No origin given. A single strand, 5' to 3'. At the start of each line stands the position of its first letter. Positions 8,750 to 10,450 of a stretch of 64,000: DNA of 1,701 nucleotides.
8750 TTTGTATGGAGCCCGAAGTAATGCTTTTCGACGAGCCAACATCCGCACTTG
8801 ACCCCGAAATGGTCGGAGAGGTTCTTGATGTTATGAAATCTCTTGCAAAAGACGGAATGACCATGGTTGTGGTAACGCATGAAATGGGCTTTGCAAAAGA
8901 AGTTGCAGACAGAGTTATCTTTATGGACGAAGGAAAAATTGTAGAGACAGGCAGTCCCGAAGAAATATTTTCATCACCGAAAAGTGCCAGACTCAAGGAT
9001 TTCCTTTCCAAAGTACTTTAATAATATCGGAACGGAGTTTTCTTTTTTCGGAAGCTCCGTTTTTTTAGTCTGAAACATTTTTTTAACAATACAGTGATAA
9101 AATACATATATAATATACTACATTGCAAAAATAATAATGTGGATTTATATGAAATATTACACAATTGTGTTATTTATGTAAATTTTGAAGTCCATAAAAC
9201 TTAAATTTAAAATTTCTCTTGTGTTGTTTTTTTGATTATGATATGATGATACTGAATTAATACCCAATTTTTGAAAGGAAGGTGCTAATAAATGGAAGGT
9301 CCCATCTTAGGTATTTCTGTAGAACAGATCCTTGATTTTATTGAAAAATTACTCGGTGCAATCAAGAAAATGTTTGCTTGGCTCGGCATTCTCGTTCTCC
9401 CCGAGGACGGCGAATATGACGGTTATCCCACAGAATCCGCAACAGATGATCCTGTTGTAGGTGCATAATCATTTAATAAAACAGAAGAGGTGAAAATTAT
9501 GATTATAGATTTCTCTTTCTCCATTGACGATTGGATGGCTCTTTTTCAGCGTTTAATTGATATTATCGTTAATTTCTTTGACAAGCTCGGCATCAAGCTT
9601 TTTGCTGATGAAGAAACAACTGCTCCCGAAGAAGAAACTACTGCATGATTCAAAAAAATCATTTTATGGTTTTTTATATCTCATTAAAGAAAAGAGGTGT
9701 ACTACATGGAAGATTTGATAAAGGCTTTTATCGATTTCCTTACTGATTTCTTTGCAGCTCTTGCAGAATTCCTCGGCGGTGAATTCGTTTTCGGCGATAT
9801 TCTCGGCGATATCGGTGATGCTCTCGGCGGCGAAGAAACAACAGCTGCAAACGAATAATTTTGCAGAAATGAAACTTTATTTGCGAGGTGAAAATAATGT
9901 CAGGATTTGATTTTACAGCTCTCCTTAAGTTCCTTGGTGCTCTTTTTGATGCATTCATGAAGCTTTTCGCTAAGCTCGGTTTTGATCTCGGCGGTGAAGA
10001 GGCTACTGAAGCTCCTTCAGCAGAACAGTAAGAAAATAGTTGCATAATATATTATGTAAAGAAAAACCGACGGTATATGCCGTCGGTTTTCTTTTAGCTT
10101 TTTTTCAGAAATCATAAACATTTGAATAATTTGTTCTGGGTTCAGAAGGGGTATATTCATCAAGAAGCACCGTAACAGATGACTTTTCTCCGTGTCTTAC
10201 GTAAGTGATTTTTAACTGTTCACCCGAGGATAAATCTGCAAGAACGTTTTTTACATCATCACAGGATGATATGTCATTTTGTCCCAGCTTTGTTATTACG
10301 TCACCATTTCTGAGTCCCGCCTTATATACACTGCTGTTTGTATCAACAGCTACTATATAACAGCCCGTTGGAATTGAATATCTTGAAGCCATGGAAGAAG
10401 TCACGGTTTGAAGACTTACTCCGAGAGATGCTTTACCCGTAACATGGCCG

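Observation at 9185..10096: Array A: four unannotated tandem genes for leaderless, strongly acidic amphipathic mini-proteins (44-58 aa)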

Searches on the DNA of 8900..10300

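Call 37: search_rna_families(source=window, start=8900, end=10300, threshold=evalue, max_evalue=1)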
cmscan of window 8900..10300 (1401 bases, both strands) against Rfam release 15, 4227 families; matches with E-value up to 1: 7.
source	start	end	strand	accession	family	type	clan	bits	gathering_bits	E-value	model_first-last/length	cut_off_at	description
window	10045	10112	-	RF02621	BSnc120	Gene; sRNA;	-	30.1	114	0.00013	1-88/88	no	Brucella sRNA 120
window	10031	10098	+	RF02074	STnc240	Gene; sRNA;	-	30.1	55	0.043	1-77/77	no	Enterobacterial sRNA STnc240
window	10057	10132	-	RF02432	SpF25_sRNA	Gene; sRNA;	-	27.7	48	0.053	1-102/102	no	Streptococcus sRNA SpF25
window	9972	10094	+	RF02728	HrrF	Gene; sRNA;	-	27.6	77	0.023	1-116/116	no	Haemophilus regulatory RNA responsive to iron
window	10057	10121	-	RF02063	STnc350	Gene; sRNA;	-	27.1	60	0.018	1-68/68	no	Salmonella enterica sRNA STnc350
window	10056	10134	-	RF02074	STnc240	Gene; sRNA;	-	24.7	55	0.6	1-77/77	no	Enterobacterial sRNA STnc240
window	10029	10094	+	RF02495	ohsC_RNA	Gene; antitoxin;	-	24.2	50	0.6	1-77/77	no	Oppression of Hydrophobic ORF by sRNA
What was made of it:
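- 10063..10090 (+): Terminator hairpin ending the cassette. It is shared with the convergent HtrA gene (10105-11499, minus strand). Only sub-threshold terminator-like Rfam matches occur here (call 37).
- There is no Rfam match over the coding part (call 37).
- Tried and rejected: Only sub-threshold terminator-like hits (call 37).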
